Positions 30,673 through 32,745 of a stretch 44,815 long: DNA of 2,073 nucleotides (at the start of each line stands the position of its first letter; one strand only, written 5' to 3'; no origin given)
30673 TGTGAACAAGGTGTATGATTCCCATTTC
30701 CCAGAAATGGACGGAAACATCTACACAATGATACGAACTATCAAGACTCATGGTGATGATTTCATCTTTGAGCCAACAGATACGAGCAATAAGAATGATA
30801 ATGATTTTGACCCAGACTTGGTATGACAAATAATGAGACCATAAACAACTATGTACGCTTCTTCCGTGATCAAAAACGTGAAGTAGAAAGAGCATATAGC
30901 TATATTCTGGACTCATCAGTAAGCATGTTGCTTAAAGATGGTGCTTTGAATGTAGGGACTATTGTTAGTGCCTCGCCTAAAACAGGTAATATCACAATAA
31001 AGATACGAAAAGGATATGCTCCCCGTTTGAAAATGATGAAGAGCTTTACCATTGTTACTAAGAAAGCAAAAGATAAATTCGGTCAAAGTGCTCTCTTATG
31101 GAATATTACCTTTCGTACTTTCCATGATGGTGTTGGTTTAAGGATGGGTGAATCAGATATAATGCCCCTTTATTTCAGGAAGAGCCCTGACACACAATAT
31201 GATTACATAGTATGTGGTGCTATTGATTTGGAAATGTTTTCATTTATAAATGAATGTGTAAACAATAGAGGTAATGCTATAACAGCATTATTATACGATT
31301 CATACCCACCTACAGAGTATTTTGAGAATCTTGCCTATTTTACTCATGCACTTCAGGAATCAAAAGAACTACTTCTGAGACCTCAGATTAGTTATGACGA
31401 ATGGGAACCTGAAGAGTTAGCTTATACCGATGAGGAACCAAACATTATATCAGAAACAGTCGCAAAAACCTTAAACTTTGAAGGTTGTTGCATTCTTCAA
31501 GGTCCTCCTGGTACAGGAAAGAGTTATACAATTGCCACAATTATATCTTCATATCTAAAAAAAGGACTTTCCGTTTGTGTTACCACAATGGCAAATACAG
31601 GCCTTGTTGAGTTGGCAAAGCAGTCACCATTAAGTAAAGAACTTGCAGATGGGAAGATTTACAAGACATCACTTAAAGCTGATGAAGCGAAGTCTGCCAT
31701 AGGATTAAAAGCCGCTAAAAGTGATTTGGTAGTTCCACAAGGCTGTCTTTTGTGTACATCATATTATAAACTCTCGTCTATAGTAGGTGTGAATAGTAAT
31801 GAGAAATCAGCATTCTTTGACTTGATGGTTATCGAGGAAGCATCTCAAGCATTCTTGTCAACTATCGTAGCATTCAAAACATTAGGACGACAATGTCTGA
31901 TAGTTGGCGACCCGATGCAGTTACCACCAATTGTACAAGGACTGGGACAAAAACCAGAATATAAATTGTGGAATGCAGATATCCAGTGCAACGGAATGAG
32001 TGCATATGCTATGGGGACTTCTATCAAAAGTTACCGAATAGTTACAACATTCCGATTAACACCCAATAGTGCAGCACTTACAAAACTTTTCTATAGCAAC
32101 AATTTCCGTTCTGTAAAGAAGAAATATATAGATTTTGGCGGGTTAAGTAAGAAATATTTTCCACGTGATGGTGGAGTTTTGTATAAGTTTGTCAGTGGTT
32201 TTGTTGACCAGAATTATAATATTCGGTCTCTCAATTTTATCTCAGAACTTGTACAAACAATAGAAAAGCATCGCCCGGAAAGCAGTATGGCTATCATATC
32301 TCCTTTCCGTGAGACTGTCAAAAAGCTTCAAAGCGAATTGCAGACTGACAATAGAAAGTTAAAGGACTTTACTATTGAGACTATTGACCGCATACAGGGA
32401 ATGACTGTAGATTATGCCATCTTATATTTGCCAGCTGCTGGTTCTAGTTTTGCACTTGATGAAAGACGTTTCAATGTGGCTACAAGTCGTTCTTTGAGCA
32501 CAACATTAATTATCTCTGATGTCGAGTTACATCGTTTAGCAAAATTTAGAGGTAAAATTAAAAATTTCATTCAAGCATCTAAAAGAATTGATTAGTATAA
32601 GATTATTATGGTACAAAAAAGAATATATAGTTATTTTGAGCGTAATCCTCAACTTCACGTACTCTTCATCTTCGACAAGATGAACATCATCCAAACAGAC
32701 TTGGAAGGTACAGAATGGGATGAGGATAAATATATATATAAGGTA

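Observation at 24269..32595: Giant sacsin-type GHKL ATPase translationally coupled to a Upf1/DNA2-like SF1 helicase inside a BREX operon: candidate undescribed two-gene system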

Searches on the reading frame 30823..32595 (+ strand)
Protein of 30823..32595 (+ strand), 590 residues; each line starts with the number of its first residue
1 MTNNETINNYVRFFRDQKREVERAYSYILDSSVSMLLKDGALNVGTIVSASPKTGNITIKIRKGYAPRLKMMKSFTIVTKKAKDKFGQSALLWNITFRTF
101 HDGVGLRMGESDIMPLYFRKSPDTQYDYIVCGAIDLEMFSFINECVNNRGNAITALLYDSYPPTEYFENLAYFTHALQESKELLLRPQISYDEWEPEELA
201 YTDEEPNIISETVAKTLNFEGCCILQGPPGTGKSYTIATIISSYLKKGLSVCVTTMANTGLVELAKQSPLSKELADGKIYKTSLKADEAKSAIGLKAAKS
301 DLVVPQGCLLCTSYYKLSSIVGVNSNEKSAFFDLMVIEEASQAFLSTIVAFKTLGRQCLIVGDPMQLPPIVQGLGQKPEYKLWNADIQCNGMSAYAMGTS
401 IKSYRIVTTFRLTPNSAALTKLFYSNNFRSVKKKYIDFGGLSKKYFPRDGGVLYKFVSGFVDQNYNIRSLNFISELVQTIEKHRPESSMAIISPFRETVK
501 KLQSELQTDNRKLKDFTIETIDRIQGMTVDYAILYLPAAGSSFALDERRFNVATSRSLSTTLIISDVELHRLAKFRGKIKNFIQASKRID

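Call 3: search_protein_families(library=pfam, proteins=[window:30823-32595:+], max_evalue=0.01)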
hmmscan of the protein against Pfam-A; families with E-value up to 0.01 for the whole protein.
window:30823-32595:+ (590 aa): 9 families
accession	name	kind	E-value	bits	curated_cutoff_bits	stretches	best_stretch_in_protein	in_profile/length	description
PF13086.12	AAA_11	-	1.2e-14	55.2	27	2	324-371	206-254/257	AAA domain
PF13087.12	AAA_12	-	3.5e-12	46.7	27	1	464-566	86-193/195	AAA domain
PF13245.12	AAA_19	-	1.3e-09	38.7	25.1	1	219-370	10-132/134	AAA domain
PF13604.12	AAA_30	-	7.2e-08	32.8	27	1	213-373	10-134/191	AAA domain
PF20720.3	nSTAND3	-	3.4e-05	24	27.2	1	211-254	8-51/155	Novel STAND NTPase 3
PF04851.21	ResIII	-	0.004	17.5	22.5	0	211-340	14-134/164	Type III restriction enzyme, res subunit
PF13191.12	AAA_16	-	0.0064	17.4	32.6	0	221-275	25-83/167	AAA ATPase domain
PF24883.2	NPHP3_N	-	0.0072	17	24.8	0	221-253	23-55/164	Nephrocystin 3, N-terminal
PF05970.20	PIF1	-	0.0098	15.9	25.9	0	203-262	4-62/223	PIF1-like helicase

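Call 4: search_protein_families(library=padloc, proteins=[window:30823-32595:+], max_evalue=0.01)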
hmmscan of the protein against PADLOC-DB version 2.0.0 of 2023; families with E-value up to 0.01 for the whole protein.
window:30823-32595:+ (590 aa): 16 families
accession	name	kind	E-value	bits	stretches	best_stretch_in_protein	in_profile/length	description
PDLC03920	MkoA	-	2.3e-25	87.1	3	466-572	965-1081/1112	-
PDLC03924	MkoC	-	1.5e-14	51.1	2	329-372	668-711/1136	-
PDLC03921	MkoA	-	2.6e-14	49.9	2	211-249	1033-1071/1607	-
PDLC05009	PDC-S37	-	1.6e-12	44.1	2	223-251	311-339/1550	-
PDLC05064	PDC-S68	-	2.2e-07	27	1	222-373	702-827/1273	-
PDLC02895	DpdJ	-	4.6e-06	21.7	1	489-556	371-436/2112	DpdJ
PDLC02194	Hhe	-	5.6e-06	21.8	1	332-370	1381-1419/1911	-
PDLC04140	mad8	-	0.0002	19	1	220-256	27-65/314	mads_8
PDLC05065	PDC-S68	-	0.00078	15.3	1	320-373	692-748/1221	-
PDLC01439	typeIV_DinG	-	0.0012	15.6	1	211-267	25-78/575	CAS-IV-A; associated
PDLC05066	PDC-S68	-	0.0022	14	0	214-260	587-634/1202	-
PDLC04476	PDC-M16A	-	0.0038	13.7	0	222-260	27-63/691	-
PDLC02372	Nhi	-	0.0039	13.9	0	186-258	168-236/470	-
PDLC01734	typeIV_RecD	-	0.0046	13.2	0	324-373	427-479/763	RecD_0_IVD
PDLC05079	PDC-S73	-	0.0061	13.4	0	214-253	185-224/752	-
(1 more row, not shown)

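Call 6: search_protein_families(library=ncbifam, proteins=[window:30823-32595:+], max_evalue=0.001)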
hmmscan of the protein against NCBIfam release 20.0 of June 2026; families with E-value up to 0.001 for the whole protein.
window:30823-32595:+ (590 aa): 7 families
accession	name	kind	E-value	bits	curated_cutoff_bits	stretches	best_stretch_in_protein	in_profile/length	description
TIGR00376.1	TIGR00376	hypoth_equivalog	3.3e-21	75.4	348.9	3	464-584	506-628/639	IGHMBP2 family helicase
NF040671.1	PLuB_AAA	exception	1.4e-15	55.8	999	2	211-372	822-1003/1256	PLuB system helicase-like protein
NF058533.1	antiphage_ProA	equivalog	1.9e-12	45.5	1500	2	224-251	668-695/1903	anti-phage protein ProA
NF042953.1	Hhe_antiphage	equivalog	2.1e-08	32.1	2000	1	332-369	1282-1319/1797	DUF4011 domain-containing anti-phage protein Hhe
TIGR01448.2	helicase_RecD2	equivalog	4.6e-05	21.8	500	0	220-260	331-369/713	SF1B family DNA helicase RecD2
TIGR01447.1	recD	equivalog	5.6e-05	21.9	310.15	0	213-247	157-190/597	exodeoxyribonuclease V subunit alpha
NF009366.0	PRK12723.1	equivalog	0.00018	20.7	585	0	423-525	22-118/388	flagellar biosynthesis regulator FlhF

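Call 23: search_solved_structures(query=window:30823-32595:+, max_evalue=0.01)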
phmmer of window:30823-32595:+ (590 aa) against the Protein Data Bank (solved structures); distinct sequences matched with E-value up to 0.01: 24.
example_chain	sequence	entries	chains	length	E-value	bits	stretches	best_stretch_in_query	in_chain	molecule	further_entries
5mzn_A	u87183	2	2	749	2.8e-14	55.7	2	273-564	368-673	Helicase SEN1,Helicase SEN1 | Helicase SEN1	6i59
8ram_O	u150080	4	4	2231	1.7e-12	49.8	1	331-564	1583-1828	Helicase SEN1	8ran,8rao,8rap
4b3g_A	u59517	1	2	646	1.3e-10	43.6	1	211-272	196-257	DNA-BINDING PROTEIN SMUBP-2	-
4b3f_X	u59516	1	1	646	1.3e-10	43.6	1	211-272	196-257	DNA-BINDING PROTEIN SMUBP-2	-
8ftm_A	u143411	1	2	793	1.1e-09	40.5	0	330-372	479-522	5'-3' RNA helicase-like protein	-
8fth_A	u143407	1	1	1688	1.7e-08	36.6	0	330-372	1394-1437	5'-3' RNA helicase-like protein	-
8ftk_A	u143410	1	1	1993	3.1e-08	35.7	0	330-372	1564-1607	5'-3' RNA helicase-like protein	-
2xzo_A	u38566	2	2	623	5.4e-06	28.3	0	215-260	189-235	REGULATOR OF NONSENSE TRANSCRIPTS 1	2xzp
2gjk_A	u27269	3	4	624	5.4e-06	28.3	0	215-260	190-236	Regulator of nonsense transcripts 1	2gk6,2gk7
6ej5_A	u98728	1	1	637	5.9e-06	28.2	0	215-260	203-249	Regulator of nonsense transcripts 1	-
2wjv_A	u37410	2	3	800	1.3e-05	27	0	215-260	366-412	REGULATOR OF NONSENSE TRANSCRIPTS 1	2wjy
9qwn_A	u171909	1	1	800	1.4e-05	27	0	215-260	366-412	Isoform 2 of Regulator of nonsense transcripts 1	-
8rd3_A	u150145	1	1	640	0.00021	23.1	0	220-260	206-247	ATP-dependent helicase NAM7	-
5eax_A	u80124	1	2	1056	0.00031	22.5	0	220-372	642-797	DNA replication ATP-dependent helicase/nuclease DNA2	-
5eaw_A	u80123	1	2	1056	0.00031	22.5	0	220-372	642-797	DNA replication ATP-dependent helicase/nuclease DNA2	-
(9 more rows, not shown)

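Call 42: search_protein_families(library=pfam, alignment_id=A3, max_evalue=0.001)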
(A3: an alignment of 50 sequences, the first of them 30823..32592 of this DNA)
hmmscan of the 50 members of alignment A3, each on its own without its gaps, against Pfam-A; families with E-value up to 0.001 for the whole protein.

A. member 1, window:30823-32592:+ (590 aa): 5 families
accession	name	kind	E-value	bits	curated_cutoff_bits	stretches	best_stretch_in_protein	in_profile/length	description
PF13086.12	AAA_11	-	1.2e-14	55.2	27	2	324-371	206-254/257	AAA domain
PF13087.12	AAA_12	-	3.5e-12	46.7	27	1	464-566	86-193/195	AAA domain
PF13245.12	AAA_19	-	1.3e-09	38.7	25.1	1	219-370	10-132/134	AAA domain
PF13604.12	AAA_30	-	7.2e-08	32.8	27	1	213-373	10-134/191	AAA domain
PF20720.3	nSTAND3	-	3.4e-05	24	27.2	1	211-254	8-51/155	Novel STAND NTPase 3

B. families by the number of members that match (of 50 scanned): 36 families (the first 25 are shown)
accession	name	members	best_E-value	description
PF13086.12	AAA_11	50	4.5e-20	AAA domain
PF13087.12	AAA_12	50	5.1e-15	AAA domain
PF13245.12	AAA_19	50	7.3e-15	AAA domain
PF13604.12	AAA_30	50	9e-13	AAA domain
PF20720.3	nSTAND3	48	3.1e-07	Novel STAND NTPase 3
PF01443.25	Viral_helicase1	39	1.6e-08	Viral superfamily 1 RNA helicase core domain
PF13638.12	PIN_4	29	2.7e-23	PIN domain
PF24883.2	NPHP3_N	19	4.9e-05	Nephrocystin 3, N-terminal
PF04851.21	ResIII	17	3.7e-11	Type III restriction enzyme, res subunit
PF00270.35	DEAD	14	2e-06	DEAD/DEAH box helicase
PF09848.15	SLFN-g3_helicase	12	4.2e-08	Schlafen group 3, DNA/RNA helicase domain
PF05127.21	NAT10_TcmA_helicase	12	1.4e-05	RNA cytidine acetyltransferase NAT10/TcmA, helicase domain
PF25199.1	nSTAND_NTPase5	7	2.7e-05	Novel STAND NTPase 5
PF05970.20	PIF1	6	2e-05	PIF1-like helicase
PF13191.12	AAA_16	6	3.3e-05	AAA ATPase domain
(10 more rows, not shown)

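Call 87: search_dna_similar(query=window:30823-32592:+, collection=phages, mode=protein, max_rows=10)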
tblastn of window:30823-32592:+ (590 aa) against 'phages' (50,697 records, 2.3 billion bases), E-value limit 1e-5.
No match.

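Call 88: find_homologous_proteins(query=window:30823-32592:+)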
Query window:30823-32592:+ (590 aa): 1143 proteins with E <= 0.001 among 8000 candidates; the best 120 are listed.
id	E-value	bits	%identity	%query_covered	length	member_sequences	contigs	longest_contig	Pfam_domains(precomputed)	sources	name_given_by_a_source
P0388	0.0e+0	1309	99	100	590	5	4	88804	PF13087.13,PF13086.13,PF13604.13,PF13245.13,PF20720.4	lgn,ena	-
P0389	0.0e+0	1297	98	100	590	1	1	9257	PF13087.13,PF13086.13,PF13604.13,PF13245.13,PF20720.4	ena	-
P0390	0.0e+0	1271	96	100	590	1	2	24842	PF13087.13,PF13086.13,PF13604.13,PF13245.13,PF20720.4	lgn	-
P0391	0.0e+0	1252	94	100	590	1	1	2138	PF13087.13,PF13086.13,PF13604.13,PF13245.13,PF20720.4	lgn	-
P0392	0.0e+0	1249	94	100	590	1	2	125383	PF13087.13,PF13086.13,PF13604.13,PF13245.13,PF20720.4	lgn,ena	-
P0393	0.0e+0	1173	86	100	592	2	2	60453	PF13087.13,PF13086.13,PF13604.13,PF13245.13,PF20720.4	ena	-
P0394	0.0e+0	1172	87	100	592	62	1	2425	PF13087.13,PF13086.13,PF13604.13,PF13245.13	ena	-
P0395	0.0e+0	1165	86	100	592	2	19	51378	PF13087.13,PF13086.13,PF13604.13,PF13245.13,PF20720.4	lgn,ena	-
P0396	0.0e+0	1135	84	100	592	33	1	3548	PF13087.13,PF13086.13,PF13604.13,PF13245.13,PF20720.4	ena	-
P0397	0.0e+0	1126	83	100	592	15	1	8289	PF13087.13,PF13086.13,PF13604.13,PF13245.13,PF20720.4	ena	-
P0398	0.0e+0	1124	83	100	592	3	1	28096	PF13087.13,PF13086.13,PF13604.13,PF13245.13,PF20720.4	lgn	-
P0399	0.0e+0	1026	75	99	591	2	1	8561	PF13087.13,PF13086.13,PF13604.13,PF13245.13,PF20720.4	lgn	-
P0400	0.0e+0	1015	74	99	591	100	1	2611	PF13087.13,PF13086.13,PF13604.13,PF13245.13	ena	-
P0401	0.0e+0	1013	74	100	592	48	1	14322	PF13087.13,PF13086.13,PF13604.13,PF13245.13,PF20720.4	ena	-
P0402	0.0e+0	1012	75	99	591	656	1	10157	PF13087.13,PF13086.13,PF13604.13,PF13245.13,PF20720.4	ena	-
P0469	7.5e-168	577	47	99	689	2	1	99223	PF13087.13,PF13086.13,PF13604.13,PF13245.13,PF20720.4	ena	-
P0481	3.0e-167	576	47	99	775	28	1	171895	PF13087.13,PF13086.13,PF13638.13,PF13604.13,PF13245.13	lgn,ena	-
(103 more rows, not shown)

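Call 89: find_encoding_contigs(protein=P0481, flank=10000, max_places=2)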
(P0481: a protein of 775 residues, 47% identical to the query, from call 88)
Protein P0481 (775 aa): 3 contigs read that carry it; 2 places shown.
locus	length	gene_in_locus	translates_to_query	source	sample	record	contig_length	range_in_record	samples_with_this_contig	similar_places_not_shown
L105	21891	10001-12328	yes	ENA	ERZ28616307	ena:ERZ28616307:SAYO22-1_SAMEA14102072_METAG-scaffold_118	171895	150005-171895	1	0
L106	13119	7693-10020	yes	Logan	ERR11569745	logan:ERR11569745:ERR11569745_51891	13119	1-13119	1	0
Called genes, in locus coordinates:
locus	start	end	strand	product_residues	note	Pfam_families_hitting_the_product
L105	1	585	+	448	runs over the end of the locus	PF19263:DUF5906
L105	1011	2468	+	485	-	PF01076:Mob_Pre, PF08614:ATG16 (faint), PF24161:CCDC39 (weak), PF23649:FKBP15 (weak)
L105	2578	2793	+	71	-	PF13443:HTH_26 (weak), PF01381:HTH_3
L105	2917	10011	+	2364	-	-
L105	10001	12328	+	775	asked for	PF13245:AAA_19, PF13604:AAA_30 (weak), PF13086:AAA_11, PF13087:AAA_12, PF13638:PIN_4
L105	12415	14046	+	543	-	PF00078:RVT_1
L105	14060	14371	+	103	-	-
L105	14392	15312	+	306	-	PF14253:AbiH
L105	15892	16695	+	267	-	PF13310:Virulence_RhuM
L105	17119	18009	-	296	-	-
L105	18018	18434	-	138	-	-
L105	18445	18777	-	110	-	-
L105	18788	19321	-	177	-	PF04542:Sigma70_r2, PF08281:Sigma70_r4_2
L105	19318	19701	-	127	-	-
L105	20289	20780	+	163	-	PF04542:Sigma70_r2, PF08281:Sigma70_r4_2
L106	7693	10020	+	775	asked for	PF13245:AAA_19, PF13604:AAA_30 (weak), PF13086:AAA_11, PF13087:AAA_12, PF13638:PIN_4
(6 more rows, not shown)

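Call 90: find_encoding_contigs(protein=P0469, flank=10000, max_places=2)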
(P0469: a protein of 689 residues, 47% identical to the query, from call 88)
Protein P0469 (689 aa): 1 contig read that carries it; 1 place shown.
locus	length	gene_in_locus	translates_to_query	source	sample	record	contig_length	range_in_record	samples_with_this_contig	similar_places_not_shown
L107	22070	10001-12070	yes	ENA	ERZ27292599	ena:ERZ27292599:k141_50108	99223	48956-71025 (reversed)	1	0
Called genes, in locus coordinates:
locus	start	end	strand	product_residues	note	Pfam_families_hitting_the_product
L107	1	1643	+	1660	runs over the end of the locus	PF07669:Eco57I (faint)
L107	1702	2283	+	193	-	PF06414:Zeta_toxin, PF13671:AAA_33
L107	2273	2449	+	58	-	-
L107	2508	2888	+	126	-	PF19555:DUF6078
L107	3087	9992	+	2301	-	PF25794:SACS (faint)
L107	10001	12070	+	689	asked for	PF13245:AAA_19, PF13604:AAA_30 (weak), PF20720:nSTAND3 (weak), PF13086:AAA_11, PF13087:AAA_12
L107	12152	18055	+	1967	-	PF00270:DEAD, PF00271:Helicase_C, PF09369:MZB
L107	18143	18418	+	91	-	-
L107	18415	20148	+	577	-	PF00580:UvrD-helicase, PF13245:AAA_19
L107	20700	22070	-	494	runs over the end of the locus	PF03235:GmrSD_N, PF07510:GmrSD_C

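Call 91: find_encoding_contigs(protein=P0392, flank=10000, max_places=2)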
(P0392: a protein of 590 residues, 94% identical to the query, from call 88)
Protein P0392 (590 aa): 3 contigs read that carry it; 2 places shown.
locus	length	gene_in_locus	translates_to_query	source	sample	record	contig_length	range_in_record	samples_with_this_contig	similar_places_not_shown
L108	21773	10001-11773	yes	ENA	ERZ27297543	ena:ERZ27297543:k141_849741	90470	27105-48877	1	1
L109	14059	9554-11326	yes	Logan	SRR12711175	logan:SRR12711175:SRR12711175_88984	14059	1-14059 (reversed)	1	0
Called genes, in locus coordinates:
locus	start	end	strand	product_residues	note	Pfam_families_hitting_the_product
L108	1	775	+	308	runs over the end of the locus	-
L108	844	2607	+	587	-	PF13086:AAA_11 (weak), PF13245:AAA_19, PF13604:AAA_30, PF01443:Viral_helicase1 (faint), PF05127:NAT10_TcmA_helicase (faint), PF13086:AAA_11, PF13087:AAA_12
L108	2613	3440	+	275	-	PF13302:Acetyltransf_3, PF00583:Acetyltransf_1, PF13508:Acetyltransf_7 (faint), PF13424:TPR_12 (faint), PF00515:TPR_1 (faint), PF07719:TPR_2 (faint), PF13181:TPR_8 (faint)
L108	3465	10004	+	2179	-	-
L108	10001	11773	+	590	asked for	PF13245:AAA_19, PF13604:AAA_30, PF20720:nSTAND3 (weak), PF13086:AAA_11, PF13087:AAA_12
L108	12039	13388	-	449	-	PF05272:VapE-like_dom, PF19263:DUF5906 (weak)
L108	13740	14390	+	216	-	PF18291:HU-HIG, PF00216:Bac_DNA_binding (weak)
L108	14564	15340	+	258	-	PF01223:Endonuclease_NS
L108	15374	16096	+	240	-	-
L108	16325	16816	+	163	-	PF20475:DUF6717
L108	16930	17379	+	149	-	PF20475:DUF6717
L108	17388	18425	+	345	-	-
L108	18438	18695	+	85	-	-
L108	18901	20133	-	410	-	-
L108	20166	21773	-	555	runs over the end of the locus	-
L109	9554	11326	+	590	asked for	PF13245:AAA_19, PF13604:AAA_30, PF20720:nSTAND3 (weak), PF13086:AAA_11, PF13087:AAA_12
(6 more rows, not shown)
